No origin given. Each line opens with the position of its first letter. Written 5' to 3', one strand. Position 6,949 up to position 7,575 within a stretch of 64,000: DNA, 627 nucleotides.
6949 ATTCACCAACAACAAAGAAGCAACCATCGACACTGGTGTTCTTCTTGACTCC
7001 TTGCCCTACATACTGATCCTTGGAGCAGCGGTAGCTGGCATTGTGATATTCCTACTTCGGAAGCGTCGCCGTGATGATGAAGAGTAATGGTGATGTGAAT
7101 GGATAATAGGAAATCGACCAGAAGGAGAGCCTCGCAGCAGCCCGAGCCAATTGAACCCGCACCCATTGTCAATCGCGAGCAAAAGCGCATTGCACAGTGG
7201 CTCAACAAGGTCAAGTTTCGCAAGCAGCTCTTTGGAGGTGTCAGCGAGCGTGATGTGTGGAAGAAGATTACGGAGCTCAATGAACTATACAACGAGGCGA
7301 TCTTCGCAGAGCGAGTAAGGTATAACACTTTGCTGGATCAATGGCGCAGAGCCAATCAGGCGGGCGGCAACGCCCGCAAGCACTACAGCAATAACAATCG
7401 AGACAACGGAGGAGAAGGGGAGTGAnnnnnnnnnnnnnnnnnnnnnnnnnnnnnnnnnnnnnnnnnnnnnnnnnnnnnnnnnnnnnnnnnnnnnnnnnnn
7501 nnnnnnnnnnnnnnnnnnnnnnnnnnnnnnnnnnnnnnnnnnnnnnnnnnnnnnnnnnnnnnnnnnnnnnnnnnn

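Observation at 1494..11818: Complete FCT/T-antigen-type pilus operon in a Clostridia-like genome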

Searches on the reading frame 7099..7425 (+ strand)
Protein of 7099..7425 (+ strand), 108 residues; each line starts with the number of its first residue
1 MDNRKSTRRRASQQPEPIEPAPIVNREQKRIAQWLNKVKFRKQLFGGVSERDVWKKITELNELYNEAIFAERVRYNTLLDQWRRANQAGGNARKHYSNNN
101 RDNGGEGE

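Call 3: search_protein_families(library=pfam, proteins=[window:7099-7425:+], max_evalue=0.01)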
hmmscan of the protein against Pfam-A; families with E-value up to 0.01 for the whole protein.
window:7099-7425:+ (108 aa): 0 families

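Call 4: search_protein_families(library=ncbifam, proteins=[window:7099-7425:+], max_evalue=0.01)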
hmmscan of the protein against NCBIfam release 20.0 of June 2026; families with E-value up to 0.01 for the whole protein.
window:7099-7425:+ (108 aa): 0 families

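Call 23: find_homologous_proteins(query=window:7099-7425:+, max_evalue=0.001)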
Query window:7099-7425:+ (108 aa): 57 proteins with E <= 0.001 among 58 candidates.
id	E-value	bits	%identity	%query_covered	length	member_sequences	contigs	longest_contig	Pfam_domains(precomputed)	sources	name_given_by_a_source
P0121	1.8e-65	236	100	100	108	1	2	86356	-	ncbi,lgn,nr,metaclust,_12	ncbi:MAG: hypothetical protein GX096_05390 [Clostridiales bacterium]|nr:hypothetical protein [Clostr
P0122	4.8e-51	189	83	100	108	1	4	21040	-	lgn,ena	-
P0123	1.2e-32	130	71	83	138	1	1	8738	-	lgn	-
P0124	3.5e-22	96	61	77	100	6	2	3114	-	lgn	-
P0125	4.8e-22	96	60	77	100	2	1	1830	-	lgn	-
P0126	5.7e-22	96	69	65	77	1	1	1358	-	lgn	-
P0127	6.0e-22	96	58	78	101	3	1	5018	-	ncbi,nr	ncbi:MAG: hypothetical protein GX558_07145 [Clostridiales bacterium]|nr:hypothetical protein [Clostr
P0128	8.0e-22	95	69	62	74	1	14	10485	-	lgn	-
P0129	9.0e-22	95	65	69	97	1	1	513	-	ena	-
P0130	1.7e-21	94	60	74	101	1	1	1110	-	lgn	-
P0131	1.8e-21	94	69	62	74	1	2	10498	-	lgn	-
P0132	4.4e-21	93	69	60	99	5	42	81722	-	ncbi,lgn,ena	-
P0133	6.1e-21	93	68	61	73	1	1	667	-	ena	-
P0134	6.2e-21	92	68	60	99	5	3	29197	-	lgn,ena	-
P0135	6.8e-21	92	68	65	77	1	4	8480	-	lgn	-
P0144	2.1e-20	91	60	71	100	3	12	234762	-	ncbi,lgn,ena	-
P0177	4.1e-7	48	55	45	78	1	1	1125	-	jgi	jgi:hypothetical protein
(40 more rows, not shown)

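Call 24: search_protein_families(library=pfam, proteins=[window:7099-7425:+], max_evalue=10)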
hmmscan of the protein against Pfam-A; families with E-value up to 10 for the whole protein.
window:7099-7425:+ (108 aa): 0 families

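Call 26: search_solved_structures(query=A1, max_evalue=10, show_alignments=3)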
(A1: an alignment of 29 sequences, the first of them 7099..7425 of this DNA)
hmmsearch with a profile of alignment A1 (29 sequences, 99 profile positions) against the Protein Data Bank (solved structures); distinct sequences matched with E-value up to 10: 1.
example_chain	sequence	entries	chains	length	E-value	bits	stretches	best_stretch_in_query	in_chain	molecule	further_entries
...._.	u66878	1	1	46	0.37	14.1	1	20-55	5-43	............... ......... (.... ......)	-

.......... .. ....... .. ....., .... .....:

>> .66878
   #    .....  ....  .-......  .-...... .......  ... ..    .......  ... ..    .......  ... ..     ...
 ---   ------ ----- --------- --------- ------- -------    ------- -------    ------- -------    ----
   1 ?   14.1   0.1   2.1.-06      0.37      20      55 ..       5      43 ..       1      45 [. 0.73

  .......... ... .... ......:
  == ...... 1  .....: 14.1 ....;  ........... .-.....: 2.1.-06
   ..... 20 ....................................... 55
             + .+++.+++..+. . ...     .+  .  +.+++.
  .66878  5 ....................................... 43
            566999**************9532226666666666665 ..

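Call 35: predict_structure(alignment_id=A2)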
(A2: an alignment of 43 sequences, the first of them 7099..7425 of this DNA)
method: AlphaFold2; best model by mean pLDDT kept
length: 108 residues; sequences in the alignment: 43
mean_pLDDT: 68.2   pTM: 0.39
mean pLDDT of the five models: 68.2, 67.9, 67.2, 66.7, 65.9
residues with pLDDT >= 90: 15; 70-90: 37; 50-70: 31; < 50: 25
segments of 3 or more residues with pLDDT < 50: 1-4, 8-17, 19-22, 103-108
pLDDT, mean of each block of 10 residues (from residue 1): 47 46 66 76 67 86 90 93 76 52 48
secondary structure, 60 per line:
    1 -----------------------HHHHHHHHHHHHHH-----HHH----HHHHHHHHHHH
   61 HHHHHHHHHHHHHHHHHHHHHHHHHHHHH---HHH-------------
elements in order: H24-37 H50-89

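Call 42: fold_search(model_id=the predicted structure, library=pdb)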
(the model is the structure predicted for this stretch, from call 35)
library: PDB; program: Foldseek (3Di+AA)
matches with E <= 10: 0; with E <= 0.001: 0
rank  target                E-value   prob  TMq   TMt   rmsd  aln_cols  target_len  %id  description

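Call 53: search_protein_representatives(alignment_id=A2)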
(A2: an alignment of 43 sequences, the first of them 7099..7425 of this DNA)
Query: 43 sequences, 99 profile positions. Proteins with E-value up to 0.001 (for the whole library): 669; up to 1e-10: 440; up to 1e-30: 6. The best 150 are listed.
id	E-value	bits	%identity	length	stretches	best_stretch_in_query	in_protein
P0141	4.8e-39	148.4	-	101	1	1-98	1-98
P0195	1.0e-38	147.4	-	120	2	1-76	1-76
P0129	2.7e-33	130.0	-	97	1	8-98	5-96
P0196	4.7e-33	129.2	-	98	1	8-95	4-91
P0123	4.4e-32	126.1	-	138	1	5-95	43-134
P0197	6.7e-32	125.5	-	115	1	6-83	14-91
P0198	2.7e-30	120.4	-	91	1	1-84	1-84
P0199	5.0e-30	119.5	-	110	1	10-85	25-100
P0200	2.1e-29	117.5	-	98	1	1-88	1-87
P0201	2.1e-29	117.5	-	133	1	6-89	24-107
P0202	1.7e-28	114.6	-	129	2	8-83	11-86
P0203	1.8e-28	114.6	-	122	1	10-88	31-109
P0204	3.3e-28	113.7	-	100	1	15-85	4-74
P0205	3.6e-28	113.5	-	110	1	7-86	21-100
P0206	9.5e-28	112.2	-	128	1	6-85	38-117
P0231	1.3e-25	105.4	-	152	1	9-79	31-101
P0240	3.6e-25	103.9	-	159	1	9-85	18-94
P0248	6.3e-25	103.1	-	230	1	4-96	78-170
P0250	7.5e-25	102.9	-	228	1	10-93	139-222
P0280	1.4e-23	98.8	-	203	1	9-85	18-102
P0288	4.2e-23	97.3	-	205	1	16-89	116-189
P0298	7.3e-23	96.5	-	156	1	9-80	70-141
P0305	1.2e-22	95.8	-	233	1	12-88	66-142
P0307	1.3e-22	95.8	-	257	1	17-81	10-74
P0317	2.0e-22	95.1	-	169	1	10-90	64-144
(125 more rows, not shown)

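Call 54: search_protein_families(library=pfam, proteins=[P0248, P0250, P0288, P0305, P0307, P0280, P0317, P0240, P0298, P0231], max_evalue=0.01)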
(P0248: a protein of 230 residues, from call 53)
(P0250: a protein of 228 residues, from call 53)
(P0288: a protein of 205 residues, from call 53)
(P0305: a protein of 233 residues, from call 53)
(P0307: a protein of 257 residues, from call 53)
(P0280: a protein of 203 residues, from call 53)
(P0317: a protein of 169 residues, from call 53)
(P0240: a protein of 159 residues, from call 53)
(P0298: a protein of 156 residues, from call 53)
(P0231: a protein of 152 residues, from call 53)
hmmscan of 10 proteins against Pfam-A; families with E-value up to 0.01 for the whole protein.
P0248 (230 aa): 0 families

P0250 (228 aa): 0 families

P0288 (205 aa): 0 families

P0305 (233 aa): 0 families

P0307 (257 aa): 1 family
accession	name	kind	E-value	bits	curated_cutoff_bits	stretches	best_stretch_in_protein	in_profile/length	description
PF01144.29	CoA_trans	-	1.7e-25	90.2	23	1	65-160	34-129/217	Coenzyme A transferase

P0280 (203 aa): 0 families

P0317 (169 aa): 0 families

P0240 (159 aa): 0 families

P0298 (156 aa): 0 families

P0231 (152 aa): 0 families

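Call 66: find_encoding_contigs(protein=P0177, flank=8000, max_places=3)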
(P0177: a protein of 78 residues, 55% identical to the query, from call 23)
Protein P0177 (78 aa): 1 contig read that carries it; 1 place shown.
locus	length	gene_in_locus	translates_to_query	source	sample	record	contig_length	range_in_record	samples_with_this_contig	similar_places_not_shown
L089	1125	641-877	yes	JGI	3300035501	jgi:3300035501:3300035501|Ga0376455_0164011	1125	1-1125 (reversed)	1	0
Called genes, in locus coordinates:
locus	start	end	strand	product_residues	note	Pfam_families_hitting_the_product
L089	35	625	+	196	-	PF24547:DUF7601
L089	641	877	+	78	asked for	-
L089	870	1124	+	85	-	?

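Call 67: find_encoding_contigs(protein=P0144, flank=10000, max_places=2)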
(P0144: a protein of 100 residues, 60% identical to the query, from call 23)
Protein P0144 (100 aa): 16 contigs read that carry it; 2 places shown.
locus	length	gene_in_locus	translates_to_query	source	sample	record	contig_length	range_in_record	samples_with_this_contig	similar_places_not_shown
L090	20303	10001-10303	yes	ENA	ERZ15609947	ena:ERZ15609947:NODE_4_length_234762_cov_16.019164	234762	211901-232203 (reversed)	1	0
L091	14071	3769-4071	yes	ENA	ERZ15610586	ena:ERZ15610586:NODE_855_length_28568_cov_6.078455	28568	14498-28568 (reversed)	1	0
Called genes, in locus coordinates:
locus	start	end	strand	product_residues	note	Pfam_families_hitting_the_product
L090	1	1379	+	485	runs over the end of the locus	PF07613:DUF1576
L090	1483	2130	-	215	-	PF20434:BD-FAE (faint), PF12146:Hydrolase_4 (faint), PF01738:DLH, PF02230:Abhydrolase_2 (weak), PF00561:Abhydrolase_1 (faint), PF00326:Peptidase_S9 (weak)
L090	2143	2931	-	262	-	PF01522:Polysacc_deac_1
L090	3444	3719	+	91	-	PF00903:Glyoxalase (weak)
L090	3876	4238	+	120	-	-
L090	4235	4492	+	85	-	PF13427:AadA_C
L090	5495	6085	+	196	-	PF00239:Resolvase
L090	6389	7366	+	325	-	-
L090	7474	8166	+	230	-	-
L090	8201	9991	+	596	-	PF24547:DUF7601 (faint), PF19407:DUF5979 (weak)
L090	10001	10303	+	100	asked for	-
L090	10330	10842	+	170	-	PF10502:Peptidase_S26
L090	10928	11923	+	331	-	PF19407:DUF5979, PF24547:DUF7601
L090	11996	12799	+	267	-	PF04203:Sortase (weak)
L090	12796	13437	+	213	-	PF12892:FctA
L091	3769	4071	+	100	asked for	-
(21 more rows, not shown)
